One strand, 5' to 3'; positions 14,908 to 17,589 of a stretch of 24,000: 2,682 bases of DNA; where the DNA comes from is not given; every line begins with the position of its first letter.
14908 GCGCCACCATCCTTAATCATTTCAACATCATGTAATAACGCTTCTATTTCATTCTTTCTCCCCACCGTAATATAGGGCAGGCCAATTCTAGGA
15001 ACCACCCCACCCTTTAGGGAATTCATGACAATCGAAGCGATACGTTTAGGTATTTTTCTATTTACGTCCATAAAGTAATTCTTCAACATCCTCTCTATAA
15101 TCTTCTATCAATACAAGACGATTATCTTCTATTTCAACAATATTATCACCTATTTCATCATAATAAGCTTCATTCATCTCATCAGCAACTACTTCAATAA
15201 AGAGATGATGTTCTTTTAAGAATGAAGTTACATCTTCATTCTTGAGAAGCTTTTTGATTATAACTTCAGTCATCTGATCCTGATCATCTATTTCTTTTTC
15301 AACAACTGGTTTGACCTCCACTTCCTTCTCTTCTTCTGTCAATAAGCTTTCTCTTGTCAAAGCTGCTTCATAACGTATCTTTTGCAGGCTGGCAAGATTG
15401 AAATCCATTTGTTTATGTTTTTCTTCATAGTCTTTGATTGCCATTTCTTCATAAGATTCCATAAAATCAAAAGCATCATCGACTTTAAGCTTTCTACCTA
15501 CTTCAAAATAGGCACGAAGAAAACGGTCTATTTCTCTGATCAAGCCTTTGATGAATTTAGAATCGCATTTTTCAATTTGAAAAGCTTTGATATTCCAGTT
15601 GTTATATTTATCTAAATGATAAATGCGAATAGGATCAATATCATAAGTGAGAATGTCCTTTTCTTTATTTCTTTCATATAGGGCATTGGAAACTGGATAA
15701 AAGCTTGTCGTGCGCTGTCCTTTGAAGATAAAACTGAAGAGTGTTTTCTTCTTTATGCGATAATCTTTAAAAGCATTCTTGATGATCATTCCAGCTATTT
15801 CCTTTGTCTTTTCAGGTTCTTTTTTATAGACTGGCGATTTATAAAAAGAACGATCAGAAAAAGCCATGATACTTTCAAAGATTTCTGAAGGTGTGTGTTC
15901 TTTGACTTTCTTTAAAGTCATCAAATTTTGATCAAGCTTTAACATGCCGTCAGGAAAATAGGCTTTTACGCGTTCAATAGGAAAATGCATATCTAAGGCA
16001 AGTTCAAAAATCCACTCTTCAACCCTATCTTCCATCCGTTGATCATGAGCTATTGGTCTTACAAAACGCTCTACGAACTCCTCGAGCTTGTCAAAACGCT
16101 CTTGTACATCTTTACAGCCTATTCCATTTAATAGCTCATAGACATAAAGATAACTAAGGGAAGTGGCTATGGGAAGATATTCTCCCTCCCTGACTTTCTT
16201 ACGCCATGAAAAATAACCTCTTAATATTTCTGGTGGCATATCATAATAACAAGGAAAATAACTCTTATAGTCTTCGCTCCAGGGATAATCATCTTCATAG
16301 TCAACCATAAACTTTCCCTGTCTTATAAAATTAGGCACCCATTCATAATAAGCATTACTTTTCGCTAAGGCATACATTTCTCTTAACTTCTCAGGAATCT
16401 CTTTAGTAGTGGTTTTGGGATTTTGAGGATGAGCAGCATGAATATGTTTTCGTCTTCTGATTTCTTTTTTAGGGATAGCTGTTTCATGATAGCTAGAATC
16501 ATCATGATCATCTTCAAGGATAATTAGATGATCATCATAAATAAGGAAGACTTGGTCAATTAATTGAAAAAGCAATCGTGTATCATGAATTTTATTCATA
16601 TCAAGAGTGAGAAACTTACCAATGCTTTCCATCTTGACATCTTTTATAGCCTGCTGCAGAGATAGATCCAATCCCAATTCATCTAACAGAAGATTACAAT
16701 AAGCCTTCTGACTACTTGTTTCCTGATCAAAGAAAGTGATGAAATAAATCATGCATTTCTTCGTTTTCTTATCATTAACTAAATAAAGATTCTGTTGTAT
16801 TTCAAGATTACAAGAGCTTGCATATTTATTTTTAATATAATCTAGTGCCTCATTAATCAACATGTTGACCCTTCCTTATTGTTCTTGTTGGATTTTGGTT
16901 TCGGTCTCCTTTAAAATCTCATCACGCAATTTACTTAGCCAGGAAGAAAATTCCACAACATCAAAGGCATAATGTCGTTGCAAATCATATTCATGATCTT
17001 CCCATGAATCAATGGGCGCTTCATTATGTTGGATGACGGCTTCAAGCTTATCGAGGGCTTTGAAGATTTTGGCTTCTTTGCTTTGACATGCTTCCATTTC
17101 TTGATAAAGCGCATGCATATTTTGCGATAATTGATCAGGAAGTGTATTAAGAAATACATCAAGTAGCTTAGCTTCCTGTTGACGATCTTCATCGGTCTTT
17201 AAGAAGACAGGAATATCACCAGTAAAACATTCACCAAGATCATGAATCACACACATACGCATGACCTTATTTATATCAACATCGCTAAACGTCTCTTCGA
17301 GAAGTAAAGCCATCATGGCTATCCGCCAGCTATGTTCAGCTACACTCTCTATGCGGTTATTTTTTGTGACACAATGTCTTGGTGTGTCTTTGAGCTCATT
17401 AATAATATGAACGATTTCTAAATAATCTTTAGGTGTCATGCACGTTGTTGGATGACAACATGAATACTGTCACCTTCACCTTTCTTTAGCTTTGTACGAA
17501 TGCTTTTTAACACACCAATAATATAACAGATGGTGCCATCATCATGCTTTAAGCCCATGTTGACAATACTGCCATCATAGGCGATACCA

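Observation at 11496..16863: TerB_N/TerB_C protein + DUF2791 ATPase + DExH helicase triad: a Shango-type anti-phage cassette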

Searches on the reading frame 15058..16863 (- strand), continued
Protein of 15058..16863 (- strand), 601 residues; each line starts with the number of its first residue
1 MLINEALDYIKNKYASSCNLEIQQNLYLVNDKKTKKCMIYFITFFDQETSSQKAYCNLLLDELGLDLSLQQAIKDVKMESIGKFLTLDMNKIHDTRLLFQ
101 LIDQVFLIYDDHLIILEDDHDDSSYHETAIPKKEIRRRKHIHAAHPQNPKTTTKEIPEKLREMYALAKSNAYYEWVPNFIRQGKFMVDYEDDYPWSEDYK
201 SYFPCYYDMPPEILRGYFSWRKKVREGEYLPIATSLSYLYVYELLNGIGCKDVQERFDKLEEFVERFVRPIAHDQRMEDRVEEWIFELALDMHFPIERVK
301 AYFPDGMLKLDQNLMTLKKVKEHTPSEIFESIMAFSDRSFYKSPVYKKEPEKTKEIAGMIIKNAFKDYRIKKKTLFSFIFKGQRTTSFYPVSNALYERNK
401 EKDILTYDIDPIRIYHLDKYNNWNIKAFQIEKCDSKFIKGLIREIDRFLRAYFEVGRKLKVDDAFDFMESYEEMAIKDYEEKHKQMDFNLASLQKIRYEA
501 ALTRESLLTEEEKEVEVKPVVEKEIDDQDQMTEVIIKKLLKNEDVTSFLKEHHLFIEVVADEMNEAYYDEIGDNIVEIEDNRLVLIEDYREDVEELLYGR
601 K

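Call 65: predict_structure(alignment_id=A1)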
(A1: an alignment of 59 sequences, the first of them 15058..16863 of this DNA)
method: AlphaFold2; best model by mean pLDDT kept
length: 601 residues; sequences in the alignment: 59
mean_pLDDT: 82.7   pTM: 0.55
mean pLDDT of the five models: 82.7, 82.2, 81.6, 81.2, 80.6
residues with pLDDT >= 90: 281; 70-90: 230; 50-70: 29; < 50: 61
segments of 3 or more residues with pLDDT < 50: 112-153, 486-489, 515-526
pLDDT, mean of each block of 10 residues (from residue 1): 86 87 88 86 86 89 82 85 85 88 83 36 36 40 36 71 87 86 94 81 86 93 93 92 96 95 94 89 95 93 90 94 95 90 91 95 92 90 92 89 88 93 93 91 94 89 89 92 62 65 64 46 45 87 86 85 86 89 89 79 39
secondary structure, 60 per line:
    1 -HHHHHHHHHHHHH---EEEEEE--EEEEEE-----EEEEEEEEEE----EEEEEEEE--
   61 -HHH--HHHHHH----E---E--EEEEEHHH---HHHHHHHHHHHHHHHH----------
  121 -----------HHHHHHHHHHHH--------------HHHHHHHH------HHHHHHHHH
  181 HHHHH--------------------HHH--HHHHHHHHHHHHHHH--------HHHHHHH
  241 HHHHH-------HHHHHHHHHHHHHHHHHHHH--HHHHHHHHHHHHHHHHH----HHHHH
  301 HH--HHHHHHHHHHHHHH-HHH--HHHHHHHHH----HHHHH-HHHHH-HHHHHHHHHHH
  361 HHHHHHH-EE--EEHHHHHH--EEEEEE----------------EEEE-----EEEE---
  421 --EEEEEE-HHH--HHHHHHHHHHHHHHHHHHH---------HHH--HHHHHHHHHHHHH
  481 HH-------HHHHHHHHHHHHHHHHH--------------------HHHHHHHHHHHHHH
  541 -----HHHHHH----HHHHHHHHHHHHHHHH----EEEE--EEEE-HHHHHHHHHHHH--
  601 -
elements in order: H2-14 E18-23 E26-31 E37-46 E51-58 H67-72 E84-88 H95-110 H132-143 H158-165 H172-185 H211-225 H234-245 H253-272 H275-291 H296-302 H305-318 H325-333 H338-342 H344-348 H350-367 H375-380 E383-388 E405-408 E414-417 E423-428 H435-453 H468-482 H490-506 H527-540 H546-551 H556-571 E576-579 E582-585 H587-598

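Call 68: fold_search(model_id=the predicted structure, library=pdb)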
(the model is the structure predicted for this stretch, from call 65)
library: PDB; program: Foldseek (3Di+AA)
matches with E <= 10: 227; with E <= 0.001: 0
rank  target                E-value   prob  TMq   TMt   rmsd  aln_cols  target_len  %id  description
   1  3h9x_A                1.3e-02  1.00  0.15  0.65   3.5       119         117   11  Crystal Structure of the PSPTO_3016 protein from Pseudomonas syringae, Northeast Structural Genomics Consortium Target (released 2009-05-19)
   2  2fki_MODEL_1_A        1.2e-01  1.00  0.14  0.62   3.8       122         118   12  NMR Structure of Protein yjbR from Escherichia coli; Northeast Structural Genomics Consortium Target ER226 (released 2006-02-28)
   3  6ol2                  7.6e-01  0.51  0.08  0.15   9.4        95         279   13  Crystallography of novel WNK1 and WNK3 inhibitors discovered from high-throughput-screening (released 2020-04-15)
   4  4cyj_D                8.0e-01  0.03  0.08  0.10  25.1       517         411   10  Chaetomium thermophilum Pan2:Pan3 complex (released 2014-06-11)
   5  4czy_D                1.0e+00  0.03  0.08  0.11  25.4       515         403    8  Complex of Neurospora crassa PAN2 (WD40-CS1) with PAN3 (pseudokinase and C-term) (released 2014-06-04)
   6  9lol_B                1.2e+00  0.02  0.06  0.07  19.1       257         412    7  Cryo-EM structure of human MON1A-CCZ1-RAB7A (released 2025-12-03)
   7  4czy_B                1.3e+00  0.03  0.08  0.11  25.1       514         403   10  Complex of Neurospora crassa PAN2 (WD40-CS1) with PAN3 (pseudokinase and C-term) (released 2014-06-04)
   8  3vx7_B                1.4e+00  0.23  0.10  0.26  10.1       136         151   12  Crystal structure of Kluyveromyces marxianus Atg7NTD-Atg10 complex (released 2012-11-14)
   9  5o2c                  1.5e+00  0.25  0.07  0.11  10.2       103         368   16  Crystal structure of WNK3 kinase and CCT1 didomain in a unphosphorylated state (released 2017-06-28)
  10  4eak_A                1.5e+00  0.18  0.06  0.26  14.1       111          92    5  Co-crystal structure of an AMPK core with ATP (released 2012-06-06)
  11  7rhl_D                1.7e+00  0.03  0.09  0.10  22.0       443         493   13  Cryo-EM structure of human rod Apo CNGA1/B1 channel with CLZ coiled coil (released 2021-11-03)
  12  4cyj_B                1.7e+00  0.02  0.08  0.10  26.7       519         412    9  Chaetomium thermophilum Pan2:Pan3 complex (released 2014-06-11)
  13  3eb0_C                1.8e+00  0.14  0.07  0.13  12.0       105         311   14  Crystal Structure of cgd4_240 from cryptosporidium Parvum in complex with indirubin E804 (released 2008-09-16)
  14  1x11_B                1.8e+00  0.08  0.06  0.21  15.3       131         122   14  X11 PTB DOMAIN (released 1998-01-14)
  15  6cn9_A                1.9e+00  0.21  0.07  0.15   9.1        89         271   12  Crystal structure of the Kinase domain of WNK1 (released 2019-03-27)
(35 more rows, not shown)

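Call 76: find_related_loci(query=A1, collection=viral_contigs, flank=6000)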
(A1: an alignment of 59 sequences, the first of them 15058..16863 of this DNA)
Query A1 (601 aa) in viral_contigs; peptide patterns used: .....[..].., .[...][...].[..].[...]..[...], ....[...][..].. (x = any residue, [..] = any of these).
39 stretches matched a pattern, but none encodes a relative of the query by tblastn (E <= 1e-3).

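Call 77: search_protein_families(library=pfam, proteins=[L005:1808-2593:+], max_evalue=0.01)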
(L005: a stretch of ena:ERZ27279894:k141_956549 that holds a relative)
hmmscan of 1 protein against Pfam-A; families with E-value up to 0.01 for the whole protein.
L005:1808-2593:+ (261 aa): 1 family
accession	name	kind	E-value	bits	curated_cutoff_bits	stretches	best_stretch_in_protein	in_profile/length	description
PF22769.1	DCD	-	2.1e-10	41.3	27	1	35-127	58-152/153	dCTP deaminase-like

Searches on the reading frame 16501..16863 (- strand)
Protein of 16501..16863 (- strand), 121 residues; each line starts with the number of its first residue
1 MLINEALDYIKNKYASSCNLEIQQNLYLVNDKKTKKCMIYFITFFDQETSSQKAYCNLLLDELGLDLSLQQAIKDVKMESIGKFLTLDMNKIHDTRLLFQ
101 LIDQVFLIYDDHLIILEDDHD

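Call 32: search_solved_structures(query=A2, max_evalue=10, show_alignments=2)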
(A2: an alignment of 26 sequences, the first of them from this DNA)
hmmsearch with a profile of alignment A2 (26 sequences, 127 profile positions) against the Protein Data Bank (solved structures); distinct sequences matched with E-value up to 10: 8.
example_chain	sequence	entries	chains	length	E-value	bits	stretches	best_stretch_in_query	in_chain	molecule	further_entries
2kfp_A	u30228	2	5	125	1.4e-12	50.7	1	3-110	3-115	PSPTO_3016 protein | uncharacterized protein PSPTO_3016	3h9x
3a8p_A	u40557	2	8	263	0.57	13.2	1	13-63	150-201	T-lymphoma invasion and metastasis-inducing protein 2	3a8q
7uv2_A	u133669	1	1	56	0.8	12.7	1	33-70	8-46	Vicilin-like protein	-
6l9l_C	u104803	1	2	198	1.1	12.3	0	46-101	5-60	T Cell Receptor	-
7n4k_D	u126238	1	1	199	1.3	12.1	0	46-101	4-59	Fusion protein of T cell receptor alpha variable 21-DV12 and T-cell receptor, sp3.4 alpha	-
3pqy_D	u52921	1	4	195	1.3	12.1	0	46-101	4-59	T cell receptor alpha variable 21-DV12,T-cell receptor, sp3.4 alpha chain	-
7n5p_D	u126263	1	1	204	1.4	12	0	46-101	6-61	Fusion protein of T cell receptor alpha variable 21-DV12 and T-cell receptor, sp3.4 alpha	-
7n5c_D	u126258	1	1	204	1.4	12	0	46-101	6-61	Fusion protein of T cell receptor alpha variable 21-DV12 with T-cell receptor, sp3.4 alpha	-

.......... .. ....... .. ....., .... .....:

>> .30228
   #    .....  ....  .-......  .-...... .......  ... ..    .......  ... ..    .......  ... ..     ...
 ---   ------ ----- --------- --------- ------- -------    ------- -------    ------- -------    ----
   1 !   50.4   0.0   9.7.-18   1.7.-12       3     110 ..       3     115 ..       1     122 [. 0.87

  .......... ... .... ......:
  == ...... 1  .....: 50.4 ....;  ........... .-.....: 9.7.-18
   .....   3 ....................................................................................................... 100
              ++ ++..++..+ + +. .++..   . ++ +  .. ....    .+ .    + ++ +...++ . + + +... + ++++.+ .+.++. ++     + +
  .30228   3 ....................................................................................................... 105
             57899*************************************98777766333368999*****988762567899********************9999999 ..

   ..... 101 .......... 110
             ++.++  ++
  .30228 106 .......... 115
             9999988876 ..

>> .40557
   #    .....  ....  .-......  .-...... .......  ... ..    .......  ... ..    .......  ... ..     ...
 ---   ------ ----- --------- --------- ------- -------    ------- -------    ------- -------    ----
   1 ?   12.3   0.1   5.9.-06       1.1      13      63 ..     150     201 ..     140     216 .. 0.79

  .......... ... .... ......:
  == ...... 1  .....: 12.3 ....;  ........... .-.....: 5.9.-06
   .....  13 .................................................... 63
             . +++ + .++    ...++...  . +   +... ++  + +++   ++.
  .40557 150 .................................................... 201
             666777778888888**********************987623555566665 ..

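Call 39: predict_structure(alignment_id=A2)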
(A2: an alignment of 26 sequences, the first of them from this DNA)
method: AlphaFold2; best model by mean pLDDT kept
length: 121 residues; sequences in the alignment: 26
mean_pLDDT: 87.2   pTM: 0.80
mean pLDDT of the five models: 87.2, 86.2, 86.0, 85.0, 82.1
residues with pLDDT >= 90: 86; 70-90: 23; 50-70: 4; < 50: 8
segments of 3 or more residues with pLDDT < 50: 114-121
pLDDT, mean of each block of 10 residues (from residue 1): 92 93 93 92 94 93 87 90 90 92 89 46 36
secondary structure, 60 per line:
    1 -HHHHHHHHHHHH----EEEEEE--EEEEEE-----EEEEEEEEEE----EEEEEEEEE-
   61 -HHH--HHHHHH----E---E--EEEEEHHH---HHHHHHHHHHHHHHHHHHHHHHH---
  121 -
elements in order: H2-13 E18-23 E26-31 E37-46 E51-59 H67-72 E84-88 H95-117

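Call 42: fold_search(model_id=the predicted structure, library=pdb)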
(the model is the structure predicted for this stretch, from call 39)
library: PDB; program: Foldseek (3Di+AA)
matches with E <= 10: 693; with E <= 0.001: 0
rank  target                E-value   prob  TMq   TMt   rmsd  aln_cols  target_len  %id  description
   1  3h9x_A                2.5e-03  1.00  0.64  0.65   3.5       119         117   11  Crystal Structure of the PSPTO_3016 protein from Pseudomonas syringae, Northeast Structural Genomics Consortium Target (released 2009-05-19)
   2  6ol2                  2.1e-01  0.44  0.31  0.15   9.6        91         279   13  Crystallography of novel WNK1 and WNK3 inhibitors discovered from high-throughput-screening (released 2020-04-15)
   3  1kaf_E                2.5e-01  0.44  0.38  0.42   6.6       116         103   10  DNA Binding Domain Of The Phage T4 Transcription Factor MotA (AA105-211) (released 2001-11-21)
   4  1kaf_D                3.9e-01  0.33  0.36  0.40   6.6       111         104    9  DNA Binding Domain Of The Phage T4 Transcription Factor MotA (AA105-211) (released 2001-11-21)
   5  7vfm_A                4.4e-01  0.25  0.22  0.07  10.3        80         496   11  Crystal structure of SdgB (UDP and SD peptide-binding form) (released 2021-11-24)
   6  6cn9_A                4.4e-01  0.23  0.29  0.15   9.6        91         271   12  Crystal structure of the Kinase domain of WNK1 (released 2019-03-27)
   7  4eak_A                4.6e-01  0.15  0.21  0.26  14.2       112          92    5  Co-crystal structure of an AMPK core with ATP (released 2012-06-06)
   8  5o2c                  4.9e-01  0.23  0.27  0.11  10.5        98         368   17  Crystal structure of WNK3 kinase and CCT1 didomain in a unphosphorylated state (released 2017-06-28)
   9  7vfl_A                5.6e-01  0.25  0.23  0.07  10.2        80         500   12  Crystal structure of SdgB (UDP, NAG, and O-glycosylated SD peptide-binding form) (released 2021-11-24)
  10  5jlt_D                5.6e-01  0.23  0.35  0.39   6.9       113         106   11  The crystal structure of the bacteriophage T4 MotA C-terminal domain in complex with dsDNA reveals a novel protein-DNA (released 2017-05-03)
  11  6cn9_B                5.9e-01  0.20  0.29  0.15   9.6        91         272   13  Crystal structure of the Kinase domain of WNK1 (released 2019-03-27)
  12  6rnh_B                7.6e-01  0.06  0.20  0.09  16.8       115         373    9  Structure of C-terminal truncated Plasmodium falciparum IMP-nucleotidase (released 2020-07-15)
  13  3vx7_B                8.1e-01  0.14  0.30  0.26   8.0       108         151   12  Crystal structure of Kluyveromyces marxianus Atg7NTD-Atg10 complex (released 2012-11-14)
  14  4tma_E                8.1e-01  0.12  0.31  0.11  13.7       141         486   11  Crystal structure of gyrase bound to its inhibitor YacG (released 2014-07-23)
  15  6rn1_B                8.1e-01  0.06  0.24  0.11  16.9       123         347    8  Structure of N-terminal truncated Plasmodium falciparum IMP-nucleotidase (released 2020-07-15)
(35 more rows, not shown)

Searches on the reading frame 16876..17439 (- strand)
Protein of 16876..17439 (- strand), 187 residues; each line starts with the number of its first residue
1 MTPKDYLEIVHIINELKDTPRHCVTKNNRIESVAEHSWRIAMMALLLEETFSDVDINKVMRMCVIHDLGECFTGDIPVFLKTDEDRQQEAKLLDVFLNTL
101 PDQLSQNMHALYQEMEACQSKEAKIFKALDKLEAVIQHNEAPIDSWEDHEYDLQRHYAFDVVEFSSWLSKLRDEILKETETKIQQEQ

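Call 6: search_protein_families(library=pfam, proteins=[window:16876-17439:-], max_evalue=0.001)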
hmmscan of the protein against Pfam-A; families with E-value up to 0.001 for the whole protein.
window:16876-17439:- (187 aa): 3 families
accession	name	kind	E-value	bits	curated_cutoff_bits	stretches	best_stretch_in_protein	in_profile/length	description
PF13023.12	HD_3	-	1.5e-40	139.2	22.5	1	14-159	2-152/165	HD domain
PF12917.13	YfbR-like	-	1.2e-16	61.4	25.9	1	11-137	4-140/182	5'-deoxynucleotidase YfbR-like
PF01966.28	HD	-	3.4e-08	34.2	22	1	33-134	1-115/116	HD domain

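Call 61: search_protein_families(library=padloc, proteins=[window:16876-17439:-], max_evalue=0.001)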
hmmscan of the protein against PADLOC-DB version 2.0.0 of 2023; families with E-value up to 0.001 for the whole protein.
window:16876-17439:- (187 aa): 0 families

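Call 64: search_protein_families(library=ncbifam, proteins=[window:16876-17439:-], max_evalue=0.001)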
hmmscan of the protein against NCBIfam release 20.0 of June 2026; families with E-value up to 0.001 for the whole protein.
window:16876-17439:- (187 aa): 2 families
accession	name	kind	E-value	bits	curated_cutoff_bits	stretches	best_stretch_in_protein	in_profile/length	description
NF003009.0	PRK03826.1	equivalog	2.3e-11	43.8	122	1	12-141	9-148/197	5'-deoxynucleotidase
TIGR00295.1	TIGR00295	hypoth_equivalog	0.00013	21.8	172.35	1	30-83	11-68/164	TIGR00295 family protein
